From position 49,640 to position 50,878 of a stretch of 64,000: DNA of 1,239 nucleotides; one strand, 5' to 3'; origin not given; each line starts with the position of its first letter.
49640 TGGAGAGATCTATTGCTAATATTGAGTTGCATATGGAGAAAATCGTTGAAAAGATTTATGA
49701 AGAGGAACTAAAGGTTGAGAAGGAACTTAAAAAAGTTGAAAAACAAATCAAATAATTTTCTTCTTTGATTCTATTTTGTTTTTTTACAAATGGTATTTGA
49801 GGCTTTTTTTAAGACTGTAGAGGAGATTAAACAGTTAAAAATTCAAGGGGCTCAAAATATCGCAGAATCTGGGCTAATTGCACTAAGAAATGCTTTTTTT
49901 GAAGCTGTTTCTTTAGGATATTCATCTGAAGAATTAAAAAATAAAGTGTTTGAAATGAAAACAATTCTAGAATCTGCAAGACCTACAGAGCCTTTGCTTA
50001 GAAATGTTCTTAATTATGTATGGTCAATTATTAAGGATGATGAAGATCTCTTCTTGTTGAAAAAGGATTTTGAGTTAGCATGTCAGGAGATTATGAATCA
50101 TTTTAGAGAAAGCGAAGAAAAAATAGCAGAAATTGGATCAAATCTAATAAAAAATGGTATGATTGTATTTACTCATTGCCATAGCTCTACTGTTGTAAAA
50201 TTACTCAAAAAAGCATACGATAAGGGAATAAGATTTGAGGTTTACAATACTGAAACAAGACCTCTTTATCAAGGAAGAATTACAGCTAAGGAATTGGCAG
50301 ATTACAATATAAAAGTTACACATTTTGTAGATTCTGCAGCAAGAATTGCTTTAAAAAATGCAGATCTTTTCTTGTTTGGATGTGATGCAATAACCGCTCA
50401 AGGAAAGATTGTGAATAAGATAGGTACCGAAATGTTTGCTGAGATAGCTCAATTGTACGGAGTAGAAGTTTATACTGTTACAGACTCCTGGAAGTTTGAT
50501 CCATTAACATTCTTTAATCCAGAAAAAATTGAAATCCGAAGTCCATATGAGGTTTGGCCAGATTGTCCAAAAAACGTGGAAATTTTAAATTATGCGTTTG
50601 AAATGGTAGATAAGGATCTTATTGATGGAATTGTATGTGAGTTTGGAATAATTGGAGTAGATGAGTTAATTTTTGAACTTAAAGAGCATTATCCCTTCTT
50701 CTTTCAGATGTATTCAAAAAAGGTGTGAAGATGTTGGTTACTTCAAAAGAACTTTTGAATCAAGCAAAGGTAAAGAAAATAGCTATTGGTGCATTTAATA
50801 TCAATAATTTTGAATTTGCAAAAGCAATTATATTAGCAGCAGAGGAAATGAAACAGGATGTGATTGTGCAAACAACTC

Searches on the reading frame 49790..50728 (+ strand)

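Call 10: search_protein_families(library=pfam, proteins=[window:49790-50728:+], max_evalue=0.00001)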
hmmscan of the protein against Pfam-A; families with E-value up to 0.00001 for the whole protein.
window:49790-50728:+ (312 aa): 1 family
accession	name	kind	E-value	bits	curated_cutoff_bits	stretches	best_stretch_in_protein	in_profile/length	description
PF01008.23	IF-2B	-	1.4e-56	192.2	22.4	1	18-288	2-278/280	Initiation factor 2 subunit family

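Call 51: search_protein_families(library=ncbifam, proteins=[window:49790-50728:+], max_evalue=0.00001)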
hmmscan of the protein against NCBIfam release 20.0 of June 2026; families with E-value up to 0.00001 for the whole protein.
window:49790-50728:+ (312 aa): 8 families
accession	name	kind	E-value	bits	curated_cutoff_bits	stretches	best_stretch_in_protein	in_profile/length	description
TIGR00511.1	ribulose_e2b2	equivalog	3e-63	213.9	314.1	1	8-301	4-299/301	ribose 1,5-bisphosphate isomerase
TIGR00524.1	eIF-2B_rel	subfamily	1.6e-51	175.2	185.85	1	9-288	7-301/303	S-methyl-5-thioribose-1-phosphate isomerase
NF004326.0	PRK05720.1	subfamily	3.5e-37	128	271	1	10-290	44-342/358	s-methyl-5-thioribose-1-phosphate isomerase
NF006210.0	PRK08335.1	equivalog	4e-36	124.7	339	1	3-288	3-269/275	translation initiation factor IF-2B subunit alpha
TIGR00512.1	salvage_mtnA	equivalog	1.3e-34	119.7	279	1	9-288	33-333/335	S-methyl-5-thioribose-1-phosphate isomerase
NF004700.0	PRK06036.1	equivalog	9.8e-27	93.9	528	1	9-288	36-328/339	S-methyl-5-thioribose-1-phosphate isomerase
NF004436.0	PRK05772.1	equivalog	1.2e-20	74.1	521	1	9-288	49-349/363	S-methyl-5-thioribose-1-phosphate isomerase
NF004994.0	PRK06372.1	equivalog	1.6e-13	50.6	249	1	95-288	60-246/253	translation initiation factor IF-2B subunit delta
